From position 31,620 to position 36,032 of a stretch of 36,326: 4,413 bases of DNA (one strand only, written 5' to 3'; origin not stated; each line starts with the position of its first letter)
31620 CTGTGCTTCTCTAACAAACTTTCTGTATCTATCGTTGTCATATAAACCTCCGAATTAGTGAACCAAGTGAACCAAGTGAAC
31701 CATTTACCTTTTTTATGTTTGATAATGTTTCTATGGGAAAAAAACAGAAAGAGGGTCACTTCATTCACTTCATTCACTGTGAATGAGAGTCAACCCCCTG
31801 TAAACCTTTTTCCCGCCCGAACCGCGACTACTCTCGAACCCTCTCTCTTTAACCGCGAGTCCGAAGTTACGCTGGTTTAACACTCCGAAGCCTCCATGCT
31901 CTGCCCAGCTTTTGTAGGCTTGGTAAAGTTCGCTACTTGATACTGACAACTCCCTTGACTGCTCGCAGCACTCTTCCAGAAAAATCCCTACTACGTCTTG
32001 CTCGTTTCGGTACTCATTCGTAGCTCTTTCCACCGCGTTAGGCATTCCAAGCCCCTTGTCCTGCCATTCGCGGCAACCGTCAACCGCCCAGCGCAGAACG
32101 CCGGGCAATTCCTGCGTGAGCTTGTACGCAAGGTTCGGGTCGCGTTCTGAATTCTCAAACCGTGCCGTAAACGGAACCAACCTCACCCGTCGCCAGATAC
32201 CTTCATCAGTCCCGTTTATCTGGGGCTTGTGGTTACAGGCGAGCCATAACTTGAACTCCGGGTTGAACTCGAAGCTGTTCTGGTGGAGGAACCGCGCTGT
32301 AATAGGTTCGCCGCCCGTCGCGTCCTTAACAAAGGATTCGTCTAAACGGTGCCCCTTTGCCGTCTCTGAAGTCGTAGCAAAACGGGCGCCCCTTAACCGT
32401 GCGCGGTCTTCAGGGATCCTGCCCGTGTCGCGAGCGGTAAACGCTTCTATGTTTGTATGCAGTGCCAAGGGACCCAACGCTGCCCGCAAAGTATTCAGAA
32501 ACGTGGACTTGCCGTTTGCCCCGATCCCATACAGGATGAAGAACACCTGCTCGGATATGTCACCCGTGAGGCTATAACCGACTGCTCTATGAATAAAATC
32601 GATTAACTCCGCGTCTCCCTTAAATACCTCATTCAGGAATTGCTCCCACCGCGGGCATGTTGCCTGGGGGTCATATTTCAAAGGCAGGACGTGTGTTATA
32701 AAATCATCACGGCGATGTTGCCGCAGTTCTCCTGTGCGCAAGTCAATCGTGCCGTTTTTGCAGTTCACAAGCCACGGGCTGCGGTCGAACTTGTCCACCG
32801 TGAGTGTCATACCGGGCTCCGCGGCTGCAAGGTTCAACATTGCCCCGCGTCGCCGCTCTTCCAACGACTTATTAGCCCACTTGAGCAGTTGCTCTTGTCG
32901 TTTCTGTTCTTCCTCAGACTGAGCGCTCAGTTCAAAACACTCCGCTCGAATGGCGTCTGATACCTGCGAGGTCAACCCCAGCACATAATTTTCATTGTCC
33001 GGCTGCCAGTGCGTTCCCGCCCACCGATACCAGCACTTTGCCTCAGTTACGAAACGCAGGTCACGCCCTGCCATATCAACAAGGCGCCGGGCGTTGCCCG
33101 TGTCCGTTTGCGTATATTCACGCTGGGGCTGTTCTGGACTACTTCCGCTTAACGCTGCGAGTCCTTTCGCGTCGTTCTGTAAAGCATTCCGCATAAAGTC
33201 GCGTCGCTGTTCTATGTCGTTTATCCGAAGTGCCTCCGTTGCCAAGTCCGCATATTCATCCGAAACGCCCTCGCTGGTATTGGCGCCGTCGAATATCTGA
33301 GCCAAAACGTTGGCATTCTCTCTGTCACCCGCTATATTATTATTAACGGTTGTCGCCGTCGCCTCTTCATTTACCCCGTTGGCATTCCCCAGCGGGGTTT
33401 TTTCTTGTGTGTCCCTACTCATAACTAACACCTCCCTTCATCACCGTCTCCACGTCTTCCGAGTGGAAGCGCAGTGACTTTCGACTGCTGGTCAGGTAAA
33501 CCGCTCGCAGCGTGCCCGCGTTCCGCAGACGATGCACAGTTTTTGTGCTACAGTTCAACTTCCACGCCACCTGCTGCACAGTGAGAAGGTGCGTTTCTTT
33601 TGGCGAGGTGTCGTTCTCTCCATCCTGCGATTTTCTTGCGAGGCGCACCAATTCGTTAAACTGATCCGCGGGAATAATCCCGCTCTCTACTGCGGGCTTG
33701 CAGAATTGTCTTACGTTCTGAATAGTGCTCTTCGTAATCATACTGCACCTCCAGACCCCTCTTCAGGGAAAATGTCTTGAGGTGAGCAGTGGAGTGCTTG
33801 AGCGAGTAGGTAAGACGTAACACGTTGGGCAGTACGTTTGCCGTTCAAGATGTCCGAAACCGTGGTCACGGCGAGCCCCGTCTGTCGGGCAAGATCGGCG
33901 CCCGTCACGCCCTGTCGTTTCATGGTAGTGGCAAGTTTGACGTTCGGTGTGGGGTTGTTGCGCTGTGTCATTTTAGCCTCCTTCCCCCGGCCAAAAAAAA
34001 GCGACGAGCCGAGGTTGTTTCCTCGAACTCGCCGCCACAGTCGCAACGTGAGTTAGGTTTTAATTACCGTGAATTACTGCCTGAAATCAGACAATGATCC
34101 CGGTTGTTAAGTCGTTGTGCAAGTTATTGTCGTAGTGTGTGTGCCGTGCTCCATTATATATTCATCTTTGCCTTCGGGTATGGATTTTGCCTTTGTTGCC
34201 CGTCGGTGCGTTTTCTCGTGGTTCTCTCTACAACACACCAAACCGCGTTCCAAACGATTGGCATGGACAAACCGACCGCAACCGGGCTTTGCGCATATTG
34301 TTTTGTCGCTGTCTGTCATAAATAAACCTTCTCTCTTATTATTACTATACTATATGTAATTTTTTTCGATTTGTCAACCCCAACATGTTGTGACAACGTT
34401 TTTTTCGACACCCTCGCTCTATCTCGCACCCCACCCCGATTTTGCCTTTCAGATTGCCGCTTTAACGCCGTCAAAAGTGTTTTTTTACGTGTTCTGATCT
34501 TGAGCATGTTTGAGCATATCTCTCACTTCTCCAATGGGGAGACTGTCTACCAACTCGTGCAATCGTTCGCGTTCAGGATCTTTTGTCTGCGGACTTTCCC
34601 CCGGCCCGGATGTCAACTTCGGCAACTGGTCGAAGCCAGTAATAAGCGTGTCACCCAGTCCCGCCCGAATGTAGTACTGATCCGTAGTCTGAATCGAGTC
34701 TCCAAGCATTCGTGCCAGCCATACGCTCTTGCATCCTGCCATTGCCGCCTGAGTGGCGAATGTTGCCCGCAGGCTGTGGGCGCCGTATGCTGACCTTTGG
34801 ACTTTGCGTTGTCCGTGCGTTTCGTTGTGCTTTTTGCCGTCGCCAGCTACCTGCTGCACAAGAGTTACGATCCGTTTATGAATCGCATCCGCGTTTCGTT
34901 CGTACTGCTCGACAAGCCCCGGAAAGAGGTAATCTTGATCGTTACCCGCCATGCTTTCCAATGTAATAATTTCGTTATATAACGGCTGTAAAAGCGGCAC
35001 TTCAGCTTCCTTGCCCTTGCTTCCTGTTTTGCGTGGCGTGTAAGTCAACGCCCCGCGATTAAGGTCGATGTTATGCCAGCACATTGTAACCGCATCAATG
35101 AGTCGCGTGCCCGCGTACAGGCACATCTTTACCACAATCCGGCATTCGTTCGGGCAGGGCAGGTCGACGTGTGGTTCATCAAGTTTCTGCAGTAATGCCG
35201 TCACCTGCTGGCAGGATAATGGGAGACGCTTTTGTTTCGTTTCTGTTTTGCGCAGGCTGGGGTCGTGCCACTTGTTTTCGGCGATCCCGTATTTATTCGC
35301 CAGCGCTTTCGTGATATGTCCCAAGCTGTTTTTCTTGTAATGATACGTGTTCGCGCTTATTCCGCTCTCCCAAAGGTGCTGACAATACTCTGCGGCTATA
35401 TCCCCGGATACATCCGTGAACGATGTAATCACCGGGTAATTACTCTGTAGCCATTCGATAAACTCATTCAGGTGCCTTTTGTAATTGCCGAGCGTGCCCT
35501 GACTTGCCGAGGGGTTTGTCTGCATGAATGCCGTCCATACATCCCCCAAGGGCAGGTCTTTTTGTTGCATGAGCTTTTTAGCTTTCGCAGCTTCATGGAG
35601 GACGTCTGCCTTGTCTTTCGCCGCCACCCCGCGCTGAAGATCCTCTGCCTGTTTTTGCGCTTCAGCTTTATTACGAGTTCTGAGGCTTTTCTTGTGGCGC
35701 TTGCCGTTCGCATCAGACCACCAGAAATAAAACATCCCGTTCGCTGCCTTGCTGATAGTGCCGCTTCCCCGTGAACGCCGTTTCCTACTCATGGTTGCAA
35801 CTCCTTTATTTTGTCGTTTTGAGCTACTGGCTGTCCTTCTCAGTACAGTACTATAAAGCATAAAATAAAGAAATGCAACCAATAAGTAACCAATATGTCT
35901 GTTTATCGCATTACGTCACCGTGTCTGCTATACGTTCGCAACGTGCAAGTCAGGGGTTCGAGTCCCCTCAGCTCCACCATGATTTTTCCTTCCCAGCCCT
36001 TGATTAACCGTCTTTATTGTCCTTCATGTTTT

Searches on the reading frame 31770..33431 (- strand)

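Call 8: search_protein_families(library=pfam, proteins=[window:31770-33431:-], max_evalue=0.01)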
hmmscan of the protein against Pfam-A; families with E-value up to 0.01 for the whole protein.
window:31770-33431:- (553 aa): 4 families
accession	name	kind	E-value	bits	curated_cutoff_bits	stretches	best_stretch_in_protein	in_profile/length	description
PF08706.16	D5_N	-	1.4e-39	136.1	22.4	1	114-270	1-144/145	D5 N terminal like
PF19263.5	DUF5906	-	1.4e-09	39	27.6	1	300-415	1-114/114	Family of unknown function (DUF5906)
PF03288.22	Pox_D5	-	2.2e-07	31.6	21.4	1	477-529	2-55/86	Poxvirus D5 protein-like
PF02257.21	RFX_DNA_binding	-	0.00064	20.7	27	1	482-529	5-52/79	RFX DNA-binding domain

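Call 9: search_protein_families(library=phrogs, proteins=[window:31770-33431:-], max_evalue=0.001)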
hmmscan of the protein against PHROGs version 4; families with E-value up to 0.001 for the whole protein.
window:31770-33431:- (553 aa): 10 families
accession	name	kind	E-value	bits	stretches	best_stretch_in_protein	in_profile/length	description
phrog_6088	-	DNA, RNA and nucleotide metabolism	9.6e-137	458.5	1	102-550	326-764/772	DNA primase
phrog_1829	-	DNA, RNA and nucleotide metabolism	2.5e-133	446.9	1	74-552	291-758/772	DNA primase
phrog_1156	-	DNA, RNA and nucleotide metabolism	4.8e-131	439.9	1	56-550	313-826/855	DNA primase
phrog_2478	-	DNA, RNA and nucleotide metabolism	8.7e-123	412.2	1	99-551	396-842/854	DNA polymerase/primase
phrog_16950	-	DNA, RNA and nucleotide metabolism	3.9e-92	310.5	1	100-523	358-802/843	DNA primase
phrog_864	-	DNA, RNA and nucleotide metabolism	8.3e-86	290.4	1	177-545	265-618/1064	DNA primase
phrog_1883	-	DNA, RNA and nucleotide metabolism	5.1e-74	250.9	1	174-550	371-748/756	DNA helicase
phrog_7601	-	unknown function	1.7e-41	143.5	1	277-541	2-264/289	-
phrog_16213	-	DNA, RNA and nucleotide metabolism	1.5e-19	70.7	1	218-490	312-585/732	DNA primase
phrog_4210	-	DNA, RNA and nucleotide metabolism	4.7e-08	32.3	1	239-517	122-392/1304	DNA polymerase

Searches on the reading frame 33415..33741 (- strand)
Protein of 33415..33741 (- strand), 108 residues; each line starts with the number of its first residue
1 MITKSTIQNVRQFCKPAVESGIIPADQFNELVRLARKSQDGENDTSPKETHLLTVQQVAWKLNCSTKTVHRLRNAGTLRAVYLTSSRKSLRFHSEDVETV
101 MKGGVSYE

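Call 8: search_protein_families(library=pfam, proteins=[window:33415-33741:-], max_evalue=0.01)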
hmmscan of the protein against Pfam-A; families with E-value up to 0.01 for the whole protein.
window:33415-33741:- (108 aa): 3 families
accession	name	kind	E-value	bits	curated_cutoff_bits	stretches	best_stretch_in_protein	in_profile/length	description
PF12728.13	HTH_17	-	2.8e-09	37.6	27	1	52-102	1-48/51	Helix-turn-helix domain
PF22068.2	Androglobin_II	-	0.0074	16.7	27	1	30-94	38-101/125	Androglobin, domain II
PF03460.22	NIR_SIR_ferr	-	0.0092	16.1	24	0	13-47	11-45/69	Nitrite/Sulfite reductase ferredoxin-like half domain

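Call 9: search_protein_families(library=phrogs, proteins=[window:33415-33741:-], max_evalue=0.001)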
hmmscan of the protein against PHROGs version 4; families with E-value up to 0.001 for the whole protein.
window:33415-33741:- (108 aa): 2 families
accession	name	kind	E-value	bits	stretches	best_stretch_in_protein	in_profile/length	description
phrog_66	-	integration and excision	2.6e-07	31.7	1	42-103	83-142/412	excisionase and transcriptional regulator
phrog_7735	-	integration and excision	0.00041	21.7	0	51-101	4-50/99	excisionase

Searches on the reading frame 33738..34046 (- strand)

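Call 8: search_protein_families(library=pfam, proteins=[window:33738-34046:-], max_evalue=0.01)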
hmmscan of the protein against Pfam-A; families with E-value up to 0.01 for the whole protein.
window:33738-34046:- (102 aa): 5 families
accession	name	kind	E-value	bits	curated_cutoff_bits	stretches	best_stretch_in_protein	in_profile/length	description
PF13443.12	HTH_26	-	4.5e-08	33.7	22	1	38-93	2-58/63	Cro/C1-type HTH DNA-binding domain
PF01381.28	HTH_3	-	5.2e-08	33.2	23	1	42-91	5-54/55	Helix-turn-helix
PF13560.12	HTH_31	-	6.9e-06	26.7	27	1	38-90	6-59/64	Helix-turn-helix domain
PF13693.12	HTH_35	-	2.5e-05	24.6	25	1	41-95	10-61/75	Winged helix-turn-helix DNA-binding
PF13744.12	HTH_37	-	0.0083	16.3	27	0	22-71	9-56/80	Helix-turn-helix domain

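Call 9: search_protein_families(library=phrogs, proteins=[window:33738-34046:-], max_evalue=0.001)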
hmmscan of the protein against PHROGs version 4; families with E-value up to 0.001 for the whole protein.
window:33738-34046:- (102 aa): 17 families
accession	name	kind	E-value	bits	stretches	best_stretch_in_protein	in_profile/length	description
phrog_8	-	transcription regulation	2.5e-07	31.5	1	35-98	165-221/346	transcriptional regulator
phrog_925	-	DNA, RNA and nucleotide metabolism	2.5e-07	31.4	1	41-85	12-56/67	HTH DNA binding protein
phrog_1468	-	transcription regulation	5e-07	30.2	1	36-78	10-52/67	transcriptional repressor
phrog_4583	-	transcription regulation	5.4e-07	30.5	1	40-96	17-73/81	transcriptional repressor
phrog_4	-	transcription regulation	6.1e-07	29.7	1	36-98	139-197/400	transcriptional repressor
phrog_2967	-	transcription regulation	6.5e-07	30.1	1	33-96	10-73/225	transcriptional regulator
phrog_296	-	integration and excision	4.7e-06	26.5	1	23-76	217-276/626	DNA transposition protein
phrog_3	-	transcription regulation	7.6e-06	26.9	1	22-96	77-149/430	transcriptional repressor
phrog_769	-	transcription regulation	2e-05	25.5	1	38-95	16-70/89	transcriptional repressor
phrog_1381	-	moron, auxiliary metabolic gene and host takeover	2.3e-05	24.9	1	24-89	3-69/264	plasmid antitoxin with HTH domain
phrog_2328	-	transcription regulation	5.6e-05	23.9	1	37-97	19-79/128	transcriptional repressor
phrog_7241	-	transcription regulation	6.5e-05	24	1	38-91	66-119/122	transcriptional regulator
phrog_1373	-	transcription regulation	7.9e-05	23.7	1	38-74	68-104/166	transcriptional regulator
phrog_4779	-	transcription regulation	0.00022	22.7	1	37-78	6-47/98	transcriptional regulator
phrog_6288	-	unknown function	0.00027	21.7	1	24-73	20-69/322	-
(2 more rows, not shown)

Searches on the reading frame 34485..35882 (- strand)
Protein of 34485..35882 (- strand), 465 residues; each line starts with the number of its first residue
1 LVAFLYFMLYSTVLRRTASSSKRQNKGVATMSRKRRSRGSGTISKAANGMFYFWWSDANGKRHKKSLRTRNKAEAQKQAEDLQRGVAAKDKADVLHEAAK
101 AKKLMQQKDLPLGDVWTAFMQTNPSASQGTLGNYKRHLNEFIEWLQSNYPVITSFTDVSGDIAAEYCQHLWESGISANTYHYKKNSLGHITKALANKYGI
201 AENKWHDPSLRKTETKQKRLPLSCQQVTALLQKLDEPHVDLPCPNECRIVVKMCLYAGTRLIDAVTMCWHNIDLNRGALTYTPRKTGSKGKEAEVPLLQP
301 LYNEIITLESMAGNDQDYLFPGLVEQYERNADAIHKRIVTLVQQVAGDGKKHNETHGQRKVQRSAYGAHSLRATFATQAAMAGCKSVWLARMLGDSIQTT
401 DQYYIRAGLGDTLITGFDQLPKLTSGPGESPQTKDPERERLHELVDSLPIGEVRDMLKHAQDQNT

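Call 8: search_protein_families(library=pfam, proteins=[window:34485-35882:-], max_evalue=0.01)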
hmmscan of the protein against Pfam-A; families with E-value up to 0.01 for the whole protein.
window:34485-35882:- (465 aa): 3 families
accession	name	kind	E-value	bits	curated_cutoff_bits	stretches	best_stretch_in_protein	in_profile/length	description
PF00589.27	Phage_integrase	-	4.8e-11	43.2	27.1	1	225-406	6-167/172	Phage integrase family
PF02899.23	Phage_int_SAM_1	-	0.00015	22.4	22.3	1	116-180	4-65/83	Phage integrase, N-terminal SAM-like domain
PF13102.12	Phage_int_SAM_5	-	0.0083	16.9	22.3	0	118-191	8-79/98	Phage integrase SAM-like domain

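Call 9: search_protein_families(library=phrogs, proteins=[window:34485-35882:-], max_evalue=0.001)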
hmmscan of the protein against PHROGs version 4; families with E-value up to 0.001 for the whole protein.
window:34485-35882:- (465 aa): 2 families
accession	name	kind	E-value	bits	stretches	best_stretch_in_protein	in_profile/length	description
phrog_1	-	integration and excision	6.9e-37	129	1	22-407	102-435/611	integrase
phrog_216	-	integration and excision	2e-16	61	1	210-406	44-223/301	integrase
